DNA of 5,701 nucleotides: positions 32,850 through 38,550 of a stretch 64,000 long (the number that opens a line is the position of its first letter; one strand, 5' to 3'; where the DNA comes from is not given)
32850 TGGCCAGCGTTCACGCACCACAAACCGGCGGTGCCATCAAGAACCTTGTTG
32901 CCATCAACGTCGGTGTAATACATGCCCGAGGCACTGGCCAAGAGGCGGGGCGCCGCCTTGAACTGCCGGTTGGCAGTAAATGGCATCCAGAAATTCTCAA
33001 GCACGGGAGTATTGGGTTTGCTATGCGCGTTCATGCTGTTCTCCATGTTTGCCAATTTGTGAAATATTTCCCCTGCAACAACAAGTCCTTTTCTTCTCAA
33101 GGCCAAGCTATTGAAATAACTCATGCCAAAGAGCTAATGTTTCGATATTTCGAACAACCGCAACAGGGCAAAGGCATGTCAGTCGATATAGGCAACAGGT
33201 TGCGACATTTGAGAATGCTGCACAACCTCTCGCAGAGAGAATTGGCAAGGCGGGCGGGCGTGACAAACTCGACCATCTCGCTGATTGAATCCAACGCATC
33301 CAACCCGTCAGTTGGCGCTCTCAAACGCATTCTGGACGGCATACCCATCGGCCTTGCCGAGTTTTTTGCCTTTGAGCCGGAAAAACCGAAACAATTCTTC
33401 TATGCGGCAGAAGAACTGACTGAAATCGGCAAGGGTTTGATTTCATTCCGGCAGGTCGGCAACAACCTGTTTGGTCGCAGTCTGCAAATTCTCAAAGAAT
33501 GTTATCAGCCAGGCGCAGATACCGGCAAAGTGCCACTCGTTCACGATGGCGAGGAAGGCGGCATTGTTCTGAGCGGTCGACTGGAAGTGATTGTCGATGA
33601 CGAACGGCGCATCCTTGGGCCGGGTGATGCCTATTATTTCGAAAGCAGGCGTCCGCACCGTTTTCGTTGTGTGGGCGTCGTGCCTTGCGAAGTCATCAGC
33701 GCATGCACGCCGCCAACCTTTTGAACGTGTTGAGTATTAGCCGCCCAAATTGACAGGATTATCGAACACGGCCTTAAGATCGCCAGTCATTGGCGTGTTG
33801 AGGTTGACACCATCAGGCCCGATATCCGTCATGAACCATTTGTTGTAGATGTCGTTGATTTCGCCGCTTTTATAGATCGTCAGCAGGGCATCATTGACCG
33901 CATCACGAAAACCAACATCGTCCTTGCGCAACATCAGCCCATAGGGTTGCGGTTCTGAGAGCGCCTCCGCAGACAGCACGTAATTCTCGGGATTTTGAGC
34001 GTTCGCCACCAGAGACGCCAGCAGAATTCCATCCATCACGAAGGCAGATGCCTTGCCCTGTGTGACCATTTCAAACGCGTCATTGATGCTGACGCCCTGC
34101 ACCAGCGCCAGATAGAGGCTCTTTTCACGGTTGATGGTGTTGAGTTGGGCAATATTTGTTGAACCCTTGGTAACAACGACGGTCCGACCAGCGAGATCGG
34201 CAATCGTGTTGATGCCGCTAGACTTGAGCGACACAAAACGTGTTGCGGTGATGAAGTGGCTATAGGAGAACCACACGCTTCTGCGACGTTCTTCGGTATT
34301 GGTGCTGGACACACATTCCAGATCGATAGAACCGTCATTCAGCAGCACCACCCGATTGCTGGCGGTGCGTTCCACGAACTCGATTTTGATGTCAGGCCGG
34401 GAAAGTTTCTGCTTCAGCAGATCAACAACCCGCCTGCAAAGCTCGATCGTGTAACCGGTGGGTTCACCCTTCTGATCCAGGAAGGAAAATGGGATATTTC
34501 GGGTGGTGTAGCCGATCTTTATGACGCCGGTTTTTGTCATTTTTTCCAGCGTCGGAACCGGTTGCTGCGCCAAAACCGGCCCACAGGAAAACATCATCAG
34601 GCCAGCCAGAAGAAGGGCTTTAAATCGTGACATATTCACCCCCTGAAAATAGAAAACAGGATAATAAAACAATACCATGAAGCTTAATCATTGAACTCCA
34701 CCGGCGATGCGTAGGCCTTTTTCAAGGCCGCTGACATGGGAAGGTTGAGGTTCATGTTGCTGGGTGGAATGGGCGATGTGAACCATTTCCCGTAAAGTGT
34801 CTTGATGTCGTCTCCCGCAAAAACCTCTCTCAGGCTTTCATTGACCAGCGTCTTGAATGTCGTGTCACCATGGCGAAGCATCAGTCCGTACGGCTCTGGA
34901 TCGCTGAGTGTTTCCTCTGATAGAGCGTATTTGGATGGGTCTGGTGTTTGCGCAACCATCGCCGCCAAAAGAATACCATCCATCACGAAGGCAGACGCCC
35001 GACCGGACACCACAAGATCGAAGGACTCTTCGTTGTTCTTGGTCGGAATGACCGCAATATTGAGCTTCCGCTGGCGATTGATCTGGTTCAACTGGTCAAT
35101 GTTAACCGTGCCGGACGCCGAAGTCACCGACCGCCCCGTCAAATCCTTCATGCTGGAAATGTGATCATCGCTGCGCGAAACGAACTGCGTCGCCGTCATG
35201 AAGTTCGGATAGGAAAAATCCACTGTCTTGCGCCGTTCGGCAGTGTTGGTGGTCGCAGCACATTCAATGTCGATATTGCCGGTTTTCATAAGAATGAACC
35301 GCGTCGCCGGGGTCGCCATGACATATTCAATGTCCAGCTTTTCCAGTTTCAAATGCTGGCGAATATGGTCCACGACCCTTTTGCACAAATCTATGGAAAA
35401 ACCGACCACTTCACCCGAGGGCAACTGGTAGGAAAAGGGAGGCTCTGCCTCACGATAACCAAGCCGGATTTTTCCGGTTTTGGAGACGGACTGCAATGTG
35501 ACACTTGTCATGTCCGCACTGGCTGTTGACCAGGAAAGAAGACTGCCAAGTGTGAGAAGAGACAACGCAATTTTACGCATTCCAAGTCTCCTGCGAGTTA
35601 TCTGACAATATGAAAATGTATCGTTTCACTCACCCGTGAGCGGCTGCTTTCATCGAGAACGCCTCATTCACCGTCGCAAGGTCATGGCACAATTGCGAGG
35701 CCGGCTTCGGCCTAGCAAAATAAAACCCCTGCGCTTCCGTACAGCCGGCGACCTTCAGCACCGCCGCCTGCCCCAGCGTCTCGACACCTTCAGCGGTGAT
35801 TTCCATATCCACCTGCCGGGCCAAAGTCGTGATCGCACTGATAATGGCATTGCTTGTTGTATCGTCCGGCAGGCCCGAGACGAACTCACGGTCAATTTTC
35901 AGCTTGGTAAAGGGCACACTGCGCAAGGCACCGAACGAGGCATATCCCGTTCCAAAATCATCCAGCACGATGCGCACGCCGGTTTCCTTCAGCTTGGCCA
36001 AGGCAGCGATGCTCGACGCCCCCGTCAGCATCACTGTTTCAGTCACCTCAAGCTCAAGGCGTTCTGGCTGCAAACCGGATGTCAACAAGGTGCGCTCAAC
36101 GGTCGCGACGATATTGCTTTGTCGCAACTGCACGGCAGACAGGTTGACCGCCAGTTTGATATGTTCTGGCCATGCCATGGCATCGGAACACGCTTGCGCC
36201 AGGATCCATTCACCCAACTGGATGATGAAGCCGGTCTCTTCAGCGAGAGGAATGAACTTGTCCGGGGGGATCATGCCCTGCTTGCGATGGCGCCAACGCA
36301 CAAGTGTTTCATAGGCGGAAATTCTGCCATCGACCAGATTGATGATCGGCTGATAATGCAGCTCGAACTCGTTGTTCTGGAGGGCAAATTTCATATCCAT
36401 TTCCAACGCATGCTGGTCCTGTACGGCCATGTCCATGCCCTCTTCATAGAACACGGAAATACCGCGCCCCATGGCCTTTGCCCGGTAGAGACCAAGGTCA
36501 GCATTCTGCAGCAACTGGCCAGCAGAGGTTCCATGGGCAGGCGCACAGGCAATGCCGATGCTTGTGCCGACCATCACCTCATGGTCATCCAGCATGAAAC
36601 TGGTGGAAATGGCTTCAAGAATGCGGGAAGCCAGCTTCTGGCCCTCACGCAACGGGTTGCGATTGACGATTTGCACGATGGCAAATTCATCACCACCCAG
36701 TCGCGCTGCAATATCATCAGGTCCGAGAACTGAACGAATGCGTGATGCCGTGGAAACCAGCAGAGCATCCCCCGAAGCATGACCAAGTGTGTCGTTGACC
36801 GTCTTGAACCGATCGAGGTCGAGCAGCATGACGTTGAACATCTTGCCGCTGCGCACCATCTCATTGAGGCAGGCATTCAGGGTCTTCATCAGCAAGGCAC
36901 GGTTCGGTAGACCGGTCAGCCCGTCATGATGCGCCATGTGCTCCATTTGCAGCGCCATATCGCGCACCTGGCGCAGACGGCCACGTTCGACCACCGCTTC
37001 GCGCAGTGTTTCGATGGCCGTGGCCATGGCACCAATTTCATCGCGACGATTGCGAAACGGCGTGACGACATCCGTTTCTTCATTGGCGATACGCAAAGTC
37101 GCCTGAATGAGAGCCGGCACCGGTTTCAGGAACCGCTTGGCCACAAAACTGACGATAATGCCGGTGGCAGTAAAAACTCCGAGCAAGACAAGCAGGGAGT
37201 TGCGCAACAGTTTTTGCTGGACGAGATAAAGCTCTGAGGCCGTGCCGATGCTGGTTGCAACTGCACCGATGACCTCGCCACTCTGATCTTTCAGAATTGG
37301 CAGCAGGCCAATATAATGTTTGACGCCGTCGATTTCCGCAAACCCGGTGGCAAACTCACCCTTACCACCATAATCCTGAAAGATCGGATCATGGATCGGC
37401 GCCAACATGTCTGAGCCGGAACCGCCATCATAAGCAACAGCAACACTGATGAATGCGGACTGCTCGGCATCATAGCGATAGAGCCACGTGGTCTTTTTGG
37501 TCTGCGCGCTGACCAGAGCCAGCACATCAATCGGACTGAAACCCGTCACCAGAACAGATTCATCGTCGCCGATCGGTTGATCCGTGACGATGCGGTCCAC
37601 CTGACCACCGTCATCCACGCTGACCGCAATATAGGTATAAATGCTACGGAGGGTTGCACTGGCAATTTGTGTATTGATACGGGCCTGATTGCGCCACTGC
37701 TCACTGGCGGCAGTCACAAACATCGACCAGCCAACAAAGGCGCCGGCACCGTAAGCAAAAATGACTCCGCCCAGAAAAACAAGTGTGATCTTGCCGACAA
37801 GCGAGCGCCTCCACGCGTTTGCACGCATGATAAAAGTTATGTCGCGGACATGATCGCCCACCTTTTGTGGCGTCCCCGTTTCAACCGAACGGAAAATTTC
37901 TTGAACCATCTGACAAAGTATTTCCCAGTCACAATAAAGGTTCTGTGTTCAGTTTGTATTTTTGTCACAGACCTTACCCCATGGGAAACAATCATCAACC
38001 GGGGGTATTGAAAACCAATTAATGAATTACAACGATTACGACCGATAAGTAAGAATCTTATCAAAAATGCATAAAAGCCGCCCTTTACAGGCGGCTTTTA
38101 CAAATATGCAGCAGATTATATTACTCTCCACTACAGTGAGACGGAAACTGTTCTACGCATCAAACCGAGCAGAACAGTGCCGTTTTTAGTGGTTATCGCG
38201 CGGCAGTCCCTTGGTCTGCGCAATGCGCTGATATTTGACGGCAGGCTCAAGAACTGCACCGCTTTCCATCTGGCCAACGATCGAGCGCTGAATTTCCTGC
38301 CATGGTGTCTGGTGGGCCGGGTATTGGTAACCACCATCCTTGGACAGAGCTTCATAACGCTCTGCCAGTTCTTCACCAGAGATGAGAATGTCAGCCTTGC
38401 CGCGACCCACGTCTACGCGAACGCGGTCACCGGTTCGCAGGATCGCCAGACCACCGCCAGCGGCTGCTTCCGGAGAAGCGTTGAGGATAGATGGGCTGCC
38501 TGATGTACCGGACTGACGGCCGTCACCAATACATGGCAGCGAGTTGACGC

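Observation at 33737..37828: Two orphan GltI-like binding proteins apparently co-transcribed with a Cache-HAMP-GGDEF-EAL enzyme: candidate amino-acid-sensing c-di-GMP module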

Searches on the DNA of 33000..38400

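Call 70: search_rna_families(source=window, start=33000, end=38400, threshold=evalue, max_evalue=0.1)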
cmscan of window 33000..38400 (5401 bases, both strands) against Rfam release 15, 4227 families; matches with E-value up to 0.1: 0.
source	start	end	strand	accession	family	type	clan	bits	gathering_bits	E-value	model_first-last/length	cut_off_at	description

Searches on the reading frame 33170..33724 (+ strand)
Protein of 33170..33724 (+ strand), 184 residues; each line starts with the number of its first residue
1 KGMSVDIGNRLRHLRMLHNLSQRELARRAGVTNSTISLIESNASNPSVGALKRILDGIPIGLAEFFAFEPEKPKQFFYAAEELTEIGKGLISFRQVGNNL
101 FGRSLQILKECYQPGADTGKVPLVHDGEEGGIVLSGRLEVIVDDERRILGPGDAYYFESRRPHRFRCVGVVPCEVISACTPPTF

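Call 5: search_protein_families(library=pfam, proteins=[window:33170-33724:+], max_evalue=0.01)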
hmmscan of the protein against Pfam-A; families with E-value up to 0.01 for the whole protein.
window:33170-33724:+ (184 aa): 6 families
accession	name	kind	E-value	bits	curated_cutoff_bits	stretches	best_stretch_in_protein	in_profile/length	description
PF07883.17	Cupin_2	-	5.2e-19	68.2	27.2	1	110-177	3-68/70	Cupin domain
PF01381.28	HTH_3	-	1.4e-12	47.9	23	1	11-65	1-55/55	Helix-turn-helix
PF13560.12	HTH_31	-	3.4e-10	40.5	27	1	7-57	2-53/64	Helix-turn-helix domain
PF12844.13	HTH_19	-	5.3e-07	29.9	30.2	1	8-54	1-47/64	Helix-turn-helix domain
PF13443.12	HTH_26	-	7.3e-05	23.4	22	1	10-71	1-63/63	Cro/C1-type HTH DNA-binding domain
PF04545.22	Sigma70_r4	-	0.0017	18.3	24.1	1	14-43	15-44/50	Sigma-70, region 4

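Call 6: search_protein_families(library=ncbifam, proteins=[window:33170-33724:+], max_evalue=0.01)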
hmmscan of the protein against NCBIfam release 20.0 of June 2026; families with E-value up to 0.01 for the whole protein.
window:33170-33724:+ (184 aa): 13 families
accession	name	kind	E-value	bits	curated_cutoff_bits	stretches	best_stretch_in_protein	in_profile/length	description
NF007408.0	PRK09943.1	equivalog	3.3e-34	118.1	211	1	5-184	6-185/185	HTH-type transcriptional regulator PuuR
NF006015.0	PRK08154.1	subfamily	2.3e-07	30.3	204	1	5-83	29-107/314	anaerobic benzoate catabolism transcriptional regulator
TIGR03070.1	couple_hipB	subfamily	2.8e-07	30.4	71.65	1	6-56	2-52/58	type II toxin-antitoxin system Y4mF family antitoxin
NF007271.0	PRK09726.1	equivalog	1e-06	28.6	79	1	6-60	12-66/88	type II toxin-antitoxin system antitoxin HipB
NF041951.1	phage_RstR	subfamily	1.2e-06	28.8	80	1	7-64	3-60/108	RstR family transcriptional repressor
NF052239.1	antitox_spr1629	equivalog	2.3e-05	23.7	335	1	7-55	3-51/377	spr1629 family repressor/antitoxin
NF007257.0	PRK09706.1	subfamily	9.8e-05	22.2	101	1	7-53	6-52/135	transcriptional repressor DicA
NF046032.1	TransRegSlrRBacil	equivalog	0.00014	22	250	1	7-69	2-65/149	HTH-type transcriptional regulator SlrR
NF003162.0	PRK04140.1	equivalog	0.00032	19.8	263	1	8-50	128-170/317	transcriptional regulator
NF038139.1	Reg_Aceta_RamB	equivalog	0.00032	19.5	700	1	7-67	3-62/465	acetate metabolism transcriptional regulator RamB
TIGR00270.2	TIGR00270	equivalog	0.0011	18.7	110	1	7-63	76-132/159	multiprotein bridging factor aMBF1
TIGR03830.1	CxxCG_CxxCG_HTH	subfamily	0.0071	16.1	61.8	1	7-48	66-107/127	type II TA system antitoxin MqsA family protein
NF047948.1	male_kill_WMK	equivalog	0.0075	15.7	300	1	6-61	162-217/300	WO male-killing family protein Wmk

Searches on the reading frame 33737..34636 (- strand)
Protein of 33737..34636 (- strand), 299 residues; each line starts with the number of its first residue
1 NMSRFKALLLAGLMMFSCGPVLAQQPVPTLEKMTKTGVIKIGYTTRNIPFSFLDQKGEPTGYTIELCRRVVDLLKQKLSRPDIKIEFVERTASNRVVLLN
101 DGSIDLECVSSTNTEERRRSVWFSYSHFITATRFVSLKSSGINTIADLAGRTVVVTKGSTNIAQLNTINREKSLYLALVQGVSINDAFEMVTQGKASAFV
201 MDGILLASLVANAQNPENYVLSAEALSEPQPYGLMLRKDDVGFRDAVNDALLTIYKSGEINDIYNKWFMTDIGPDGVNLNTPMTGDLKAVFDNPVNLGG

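Call 5: search_protein_families(library=pfam, proteins=[window:33737-34636:-], max_evalue=0.01)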
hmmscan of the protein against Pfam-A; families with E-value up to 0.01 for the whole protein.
window:33737-34636:- (299 aa): 3 families
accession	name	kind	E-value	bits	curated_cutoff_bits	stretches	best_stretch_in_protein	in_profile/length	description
PF00497.25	SBP_bac_3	-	1.6e-27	96.3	26.4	1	39-269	1-131/132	Bacterial extracellular solute-binding proteins, family 3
PF09084.16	NMT1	-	3e-05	24.5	20.5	1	131-200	74-145/216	NMT1/THI5 like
PF16868.10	NMT1_3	-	0.00043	20.4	27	1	119-210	83-175/289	NMT1-like family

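Call 6: search_protein_families(library=ncbifam, proteins=[window:33737-34636:-], max_evalue=0.01)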
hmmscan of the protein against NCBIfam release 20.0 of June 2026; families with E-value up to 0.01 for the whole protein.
window:33737-34636:- (299 aa): 17 families
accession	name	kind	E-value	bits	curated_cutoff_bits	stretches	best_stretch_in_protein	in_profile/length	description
NF008063.0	PRK10797.1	subfamily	4.2e-61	206.7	375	1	26-295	29-297/302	glutamate/aspartate ABC transporter substrate-binding protein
TIGR01096.1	3A0103s03R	subfamily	2.3e-28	99.4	256.35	1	28-268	16-250/250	lysine/arginine/ornithine ABC transporter substrate-binding protein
NF008426.0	PRK11260.1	equivalog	2.2e-16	59.9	312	1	27-272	31-264/266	cystine ABC transporter substrate-binding protein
NF008885.0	PRK11917.1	equivalog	6.7e-16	58.6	373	1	7-267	7-257/259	bifunctional adhesin/ABC transporter aspartate/glutamate-binding protein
NF008112.0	PRK10859.1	equivalog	2.1e-14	52.9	354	1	10-268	16-265/483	membrane-bound lytic murein transglycosylase MltF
NF007029.0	PRK09495.1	equivalog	2.2e-13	50.6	303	1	44-271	32-246/248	glutamine ABC transporter substrate-binding protein GlnH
TIGR04262.1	orph_peri_GRRM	subfamily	8.3e-13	48.2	190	1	37-255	1-213/257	extracellular substrate binding-like orphan protein GrrP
NF011586.0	PRK15010.1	equivalog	2e-12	47.2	440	1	38-270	27-255/260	lysine/arginine/ornithine ABC transporter substrate-binding protein ArgT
NF011965.0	PRK15437.1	equivalog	1.2e-10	41.5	459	1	39-272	28-257/260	histidine ABC transporter substrate-binding protein HisJ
TIGR02995.1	ectoine_ehuB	equivalog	4.7e-08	32.6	190.9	1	25-267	21-259/275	ectoine/hydroxyectoine ABC transporter substrate-binding protein EhuB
NF052427.1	StpK7MSMEG_1200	equivalog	7.7e-06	24.6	900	1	31-268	356-585/601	serine/threonine protein kinase StpK7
NF041764.1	ArtI_Ecoli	equivalog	3.7e-05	23.2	522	1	108-268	85-241/243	arginine ABC transporter substrate-binding protein ArtI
TIGR02122.1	TRAP_TAXI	subfamily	4.9e-05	22.3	84.35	1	113-175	107-167/320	TAXI family TRAP transporter solute-binding subunit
NF041765.1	ArtJ_Ecoli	equivalog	0.00022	20.9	510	1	39-269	23-242/243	arginine ABC transporter substrate-binding protein ArtJ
NF011583.0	PRK15007.1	subfamily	0.00052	19.4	358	1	105-269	82-242/243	arginine ABC transporter substrate-binding protein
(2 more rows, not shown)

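Call 38: search_solved_structures(query=window:33737-34636:-, max_evalue=0.00001, show_alignments=2)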
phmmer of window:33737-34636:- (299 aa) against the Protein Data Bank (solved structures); distinct sequences matched with E-value up to 0.00001: 76 (the best 60 are shown).
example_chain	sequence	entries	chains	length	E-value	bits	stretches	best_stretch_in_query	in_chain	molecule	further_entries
2ia4_A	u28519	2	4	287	1.5e-57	198.2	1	28-294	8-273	Putative periplasmic binding transport protein | PERIPLASMIC BINDING TRANSPORT PROTEIN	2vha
8ovn_A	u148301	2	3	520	9.8e-51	175.8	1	29-272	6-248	Putative periplasmic binding transport protein,Green fluorescent protein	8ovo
9fbu_A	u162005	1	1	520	3.7e-49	170.7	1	29-272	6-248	Periplasmic binding transport protein,Green fluorescent protein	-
8ovp_A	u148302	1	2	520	1.6e-48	168.5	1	29-272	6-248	Putative periplasmic binding transport protein,Green fluorescent protein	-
5eyf_A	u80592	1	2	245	5.8e-22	81.4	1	39-271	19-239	Glutamate ABC superfamily ATP binding cassette transporter, binding protein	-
4zv1_A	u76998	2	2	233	1.8e-21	79.8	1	37-268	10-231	AncQR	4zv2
6svf_A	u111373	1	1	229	3.1e-20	75.8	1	31-269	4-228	Amino acid ABC transporter, periplasmic amino acid-binding protein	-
2yjp_A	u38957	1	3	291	1.6e-18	70.1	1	28-270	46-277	PUTATIVE ABC TRANSPORTER, PERIPLASMIC BINDING PROTEIN, AMINO ACID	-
5t0w_A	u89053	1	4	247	3.6e-18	69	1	28-269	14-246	AncCDT-1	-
5tuj_C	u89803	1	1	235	4.8e-18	68.6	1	28-268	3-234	Ancestral protein CDT-Anc1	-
4prs_A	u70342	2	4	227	5.9e-18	68.3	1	31-268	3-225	ABC-type transporter, periplasmic subunit family 3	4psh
3hv1_A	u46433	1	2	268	2.6e-17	66.2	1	32-277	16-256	Polar amino acid ABC uptake transporter substrate binding protein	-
6ggv_A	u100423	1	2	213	4.2e-16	62.2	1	31-251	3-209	Amino acid ABC transporter, periplasmic amino acid-binding protein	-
6h1u_A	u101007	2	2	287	4.5e-16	62.1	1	37-274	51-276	Probable glutamine-binding lipoprotein GlnH (GLNBP)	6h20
6h2t_A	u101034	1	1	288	4.6e-16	62.1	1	37-274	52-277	Probable glutamine-binding lipoprotein GlnH (GLNBP)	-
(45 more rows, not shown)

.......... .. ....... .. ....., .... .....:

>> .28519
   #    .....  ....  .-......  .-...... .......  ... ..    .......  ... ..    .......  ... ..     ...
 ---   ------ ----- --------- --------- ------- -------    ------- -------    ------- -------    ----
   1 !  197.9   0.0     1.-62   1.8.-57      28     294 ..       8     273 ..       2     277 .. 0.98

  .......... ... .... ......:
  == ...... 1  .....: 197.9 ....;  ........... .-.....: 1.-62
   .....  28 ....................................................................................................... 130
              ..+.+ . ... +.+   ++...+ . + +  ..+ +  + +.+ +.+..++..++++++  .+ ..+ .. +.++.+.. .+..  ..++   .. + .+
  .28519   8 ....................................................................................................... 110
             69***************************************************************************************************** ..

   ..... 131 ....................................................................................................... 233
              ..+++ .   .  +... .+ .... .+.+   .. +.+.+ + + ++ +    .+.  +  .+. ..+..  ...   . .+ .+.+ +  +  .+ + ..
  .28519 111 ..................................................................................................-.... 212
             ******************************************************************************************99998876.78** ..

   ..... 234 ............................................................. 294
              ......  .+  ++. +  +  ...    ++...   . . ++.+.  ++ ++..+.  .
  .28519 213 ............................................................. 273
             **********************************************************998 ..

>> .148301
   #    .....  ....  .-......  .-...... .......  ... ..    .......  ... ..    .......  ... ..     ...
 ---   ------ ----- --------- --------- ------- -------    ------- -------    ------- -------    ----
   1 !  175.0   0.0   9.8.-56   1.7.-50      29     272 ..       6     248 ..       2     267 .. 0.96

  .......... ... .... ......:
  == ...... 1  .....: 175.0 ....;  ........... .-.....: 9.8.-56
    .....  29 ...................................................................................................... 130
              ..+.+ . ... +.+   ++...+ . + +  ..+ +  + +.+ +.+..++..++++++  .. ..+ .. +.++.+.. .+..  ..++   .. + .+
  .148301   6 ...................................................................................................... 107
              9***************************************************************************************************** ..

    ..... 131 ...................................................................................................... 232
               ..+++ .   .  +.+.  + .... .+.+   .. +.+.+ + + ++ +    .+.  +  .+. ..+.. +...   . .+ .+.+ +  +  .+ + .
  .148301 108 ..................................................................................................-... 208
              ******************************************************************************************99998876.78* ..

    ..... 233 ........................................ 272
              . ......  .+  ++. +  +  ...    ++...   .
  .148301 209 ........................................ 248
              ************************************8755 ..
